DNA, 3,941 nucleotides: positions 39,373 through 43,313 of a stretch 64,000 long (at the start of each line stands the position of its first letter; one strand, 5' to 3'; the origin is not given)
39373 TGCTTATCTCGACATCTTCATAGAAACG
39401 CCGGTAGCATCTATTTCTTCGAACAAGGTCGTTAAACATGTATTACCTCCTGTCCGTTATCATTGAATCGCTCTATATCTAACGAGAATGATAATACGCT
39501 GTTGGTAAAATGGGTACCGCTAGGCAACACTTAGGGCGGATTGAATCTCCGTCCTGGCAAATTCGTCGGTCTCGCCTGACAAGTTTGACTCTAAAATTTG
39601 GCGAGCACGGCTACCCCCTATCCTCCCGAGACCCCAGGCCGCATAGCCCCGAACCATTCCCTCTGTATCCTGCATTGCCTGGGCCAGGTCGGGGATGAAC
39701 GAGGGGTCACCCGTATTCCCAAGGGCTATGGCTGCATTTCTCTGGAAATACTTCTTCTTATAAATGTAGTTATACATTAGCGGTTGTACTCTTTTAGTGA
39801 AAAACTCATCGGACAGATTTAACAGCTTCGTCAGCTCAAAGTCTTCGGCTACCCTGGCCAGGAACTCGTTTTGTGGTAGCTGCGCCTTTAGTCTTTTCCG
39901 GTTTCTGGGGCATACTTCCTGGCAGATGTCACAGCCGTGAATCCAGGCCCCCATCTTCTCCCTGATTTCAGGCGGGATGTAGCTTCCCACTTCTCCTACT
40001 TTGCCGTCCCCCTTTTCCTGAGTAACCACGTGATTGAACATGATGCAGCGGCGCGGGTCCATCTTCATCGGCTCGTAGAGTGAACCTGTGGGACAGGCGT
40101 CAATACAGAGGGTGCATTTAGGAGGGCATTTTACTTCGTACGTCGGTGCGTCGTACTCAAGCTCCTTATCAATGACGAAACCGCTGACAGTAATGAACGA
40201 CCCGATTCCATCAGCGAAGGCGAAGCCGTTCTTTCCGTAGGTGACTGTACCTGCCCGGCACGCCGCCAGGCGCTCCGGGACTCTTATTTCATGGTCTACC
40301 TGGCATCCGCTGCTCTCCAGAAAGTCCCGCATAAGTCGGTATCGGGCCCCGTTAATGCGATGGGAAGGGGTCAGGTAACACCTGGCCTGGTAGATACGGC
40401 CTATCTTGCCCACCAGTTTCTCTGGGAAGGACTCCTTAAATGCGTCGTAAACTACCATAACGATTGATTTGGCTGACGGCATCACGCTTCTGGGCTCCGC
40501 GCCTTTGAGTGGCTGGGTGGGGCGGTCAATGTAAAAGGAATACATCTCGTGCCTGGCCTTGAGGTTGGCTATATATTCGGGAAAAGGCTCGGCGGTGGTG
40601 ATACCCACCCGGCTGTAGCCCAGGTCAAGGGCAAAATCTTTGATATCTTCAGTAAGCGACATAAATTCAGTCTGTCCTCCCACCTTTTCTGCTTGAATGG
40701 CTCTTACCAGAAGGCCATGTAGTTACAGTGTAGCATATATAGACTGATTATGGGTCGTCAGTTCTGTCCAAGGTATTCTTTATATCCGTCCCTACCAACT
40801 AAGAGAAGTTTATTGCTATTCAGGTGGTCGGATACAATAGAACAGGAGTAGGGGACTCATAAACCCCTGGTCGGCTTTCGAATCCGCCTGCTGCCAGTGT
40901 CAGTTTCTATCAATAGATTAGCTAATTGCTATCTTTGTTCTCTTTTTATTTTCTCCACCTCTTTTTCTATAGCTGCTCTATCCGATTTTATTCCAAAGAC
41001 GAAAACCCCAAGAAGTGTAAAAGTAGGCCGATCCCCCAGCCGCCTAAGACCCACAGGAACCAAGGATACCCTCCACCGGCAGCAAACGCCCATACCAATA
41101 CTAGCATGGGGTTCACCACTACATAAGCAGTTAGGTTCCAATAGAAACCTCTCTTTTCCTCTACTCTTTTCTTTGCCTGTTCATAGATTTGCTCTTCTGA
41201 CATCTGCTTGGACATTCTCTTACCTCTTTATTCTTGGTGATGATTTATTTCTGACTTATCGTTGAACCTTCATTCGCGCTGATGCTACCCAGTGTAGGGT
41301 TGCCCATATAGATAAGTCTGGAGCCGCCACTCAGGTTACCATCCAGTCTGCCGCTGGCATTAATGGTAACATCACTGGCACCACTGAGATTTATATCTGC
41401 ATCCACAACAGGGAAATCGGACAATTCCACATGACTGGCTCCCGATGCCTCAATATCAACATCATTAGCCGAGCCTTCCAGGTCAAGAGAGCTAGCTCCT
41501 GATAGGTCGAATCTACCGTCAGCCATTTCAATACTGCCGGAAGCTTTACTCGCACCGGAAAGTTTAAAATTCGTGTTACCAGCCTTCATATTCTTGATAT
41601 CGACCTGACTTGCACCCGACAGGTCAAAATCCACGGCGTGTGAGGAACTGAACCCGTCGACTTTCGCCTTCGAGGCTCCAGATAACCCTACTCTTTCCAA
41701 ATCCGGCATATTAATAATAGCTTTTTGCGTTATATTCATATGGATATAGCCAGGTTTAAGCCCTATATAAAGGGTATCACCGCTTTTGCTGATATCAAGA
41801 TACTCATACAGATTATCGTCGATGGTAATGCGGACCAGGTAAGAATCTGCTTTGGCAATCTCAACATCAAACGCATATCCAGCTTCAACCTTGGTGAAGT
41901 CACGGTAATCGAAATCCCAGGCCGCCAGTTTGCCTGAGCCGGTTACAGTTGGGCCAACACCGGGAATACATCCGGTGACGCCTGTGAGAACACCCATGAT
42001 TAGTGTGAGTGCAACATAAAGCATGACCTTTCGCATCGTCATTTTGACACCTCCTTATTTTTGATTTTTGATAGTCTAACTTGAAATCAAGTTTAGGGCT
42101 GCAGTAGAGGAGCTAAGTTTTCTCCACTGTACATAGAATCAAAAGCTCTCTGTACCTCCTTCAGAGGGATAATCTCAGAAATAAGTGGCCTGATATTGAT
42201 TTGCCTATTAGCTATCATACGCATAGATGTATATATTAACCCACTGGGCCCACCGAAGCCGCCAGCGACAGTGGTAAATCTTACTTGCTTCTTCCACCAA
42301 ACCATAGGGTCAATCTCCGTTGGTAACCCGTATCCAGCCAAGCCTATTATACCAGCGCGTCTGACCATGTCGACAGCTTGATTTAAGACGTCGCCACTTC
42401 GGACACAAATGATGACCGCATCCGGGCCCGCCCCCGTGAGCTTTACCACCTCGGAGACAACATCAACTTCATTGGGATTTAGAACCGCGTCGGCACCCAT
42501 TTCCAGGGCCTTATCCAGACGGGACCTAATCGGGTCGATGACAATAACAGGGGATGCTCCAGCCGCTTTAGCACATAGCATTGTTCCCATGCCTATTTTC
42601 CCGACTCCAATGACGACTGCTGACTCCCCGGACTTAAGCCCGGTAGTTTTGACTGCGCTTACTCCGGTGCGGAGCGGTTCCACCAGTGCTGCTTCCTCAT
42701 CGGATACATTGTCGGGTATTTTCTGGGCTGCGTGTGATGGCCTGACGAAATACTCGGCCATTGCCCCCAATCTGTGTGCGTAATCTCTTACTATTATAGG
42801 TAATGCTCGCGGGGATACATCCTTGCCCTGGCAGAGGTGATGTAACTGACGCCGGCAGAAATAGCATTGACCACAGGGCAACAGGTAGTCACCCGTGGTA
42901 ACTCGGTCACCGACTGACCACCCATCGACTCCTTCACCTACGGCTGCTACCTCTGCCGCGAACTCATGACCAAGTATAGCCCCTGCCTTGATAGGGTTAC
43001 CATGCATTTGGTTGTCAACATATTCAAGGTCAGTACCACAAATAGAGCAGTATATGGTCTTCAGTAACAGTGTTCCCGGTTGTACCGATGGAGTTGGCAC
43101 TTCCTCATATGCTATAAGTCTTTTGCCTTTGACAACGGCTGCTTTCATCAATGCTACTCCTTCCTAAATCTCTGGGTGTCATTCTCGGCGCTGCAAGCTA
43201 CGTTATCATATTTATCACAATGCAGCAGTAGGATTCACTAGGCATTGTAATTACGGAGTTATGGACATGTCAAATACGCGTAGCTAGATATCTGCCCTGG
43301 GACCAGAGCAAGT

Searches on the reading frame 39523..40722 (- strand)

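Call 61: search_protein_families(library=pfam, max_evalue=0.00001, proteins=[window:39523-40722:-])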
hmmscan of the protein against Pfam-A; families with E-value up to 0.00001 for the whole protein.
window:39523-40722:- (400 aa): 3 families
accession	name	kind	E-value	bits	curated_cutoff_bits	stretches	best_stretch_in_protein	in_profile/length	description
PF13484.11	Fer4_16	-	4.9e-14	53.3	30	1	202-274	4-66/66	4Fe-4S double cluster binding domain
PF13646.12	HEAT_2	-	1e-12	48.6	27.7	1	324-397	14-87/88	HEAT repeats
PF03130.22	HEAT_PBS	-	1.3e-09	38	20.9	0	357-382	1-26/27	PBS lyase HEAT-like repeat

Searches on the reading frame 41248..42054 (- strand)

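Call 61: search_protein_families(library=pfam, max_evalue=0.00001, proteins=[window:41248-42054:-])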
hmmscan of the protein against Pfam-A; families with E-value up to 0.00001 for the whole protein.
window:41248-42054:- (269 aa): 1 family
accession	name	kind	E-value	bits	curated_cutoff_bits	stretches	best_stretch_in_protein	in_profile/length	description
PF10988.14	DUF2807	-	5.1e-31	108.3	24.2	1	52-253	1-181/181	Putative auto-transporter adhesin, head GIN domain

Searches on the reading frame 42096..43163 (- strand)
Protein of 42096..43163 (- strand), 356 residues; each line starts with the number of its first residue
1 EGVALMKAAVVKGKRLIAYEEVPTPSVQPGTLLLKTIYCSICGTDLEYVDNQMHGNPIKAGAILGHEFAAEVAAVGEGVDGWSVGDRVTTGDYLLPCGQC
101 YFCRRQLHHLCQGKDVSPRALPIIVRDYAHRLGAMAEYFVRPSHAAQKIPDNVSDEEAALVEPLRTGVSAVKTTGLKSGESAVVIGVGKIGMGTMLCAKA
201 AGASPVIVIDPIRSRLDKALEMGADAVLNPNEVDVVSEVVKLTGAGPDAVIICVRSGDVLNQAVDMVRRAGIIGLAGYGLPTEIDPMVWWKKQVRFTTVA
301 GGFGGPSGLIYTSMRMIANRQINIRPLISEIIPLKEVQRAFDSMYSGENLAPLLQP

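Call 61: search_protein_families(library=pfam, max_evalue=0.00001, proteins=[window:42096-43163:-])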
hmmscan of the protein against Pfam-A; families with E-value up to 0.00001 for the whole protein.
window:42096-43163:- (356 aa): 2 families
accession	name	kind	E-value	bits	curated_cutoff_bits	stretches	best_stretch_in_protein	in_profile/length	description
PF08240.17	ADH_N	-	1.9e-22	79.9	23.5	1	29-151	2-104/104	Alcohol dehydrogenase GroES-like domain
PF00107.32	ADH_zinc_N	-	4.9e-22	78.7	31.8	1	190-302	2-115/129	Zinc-binding dehydrogenase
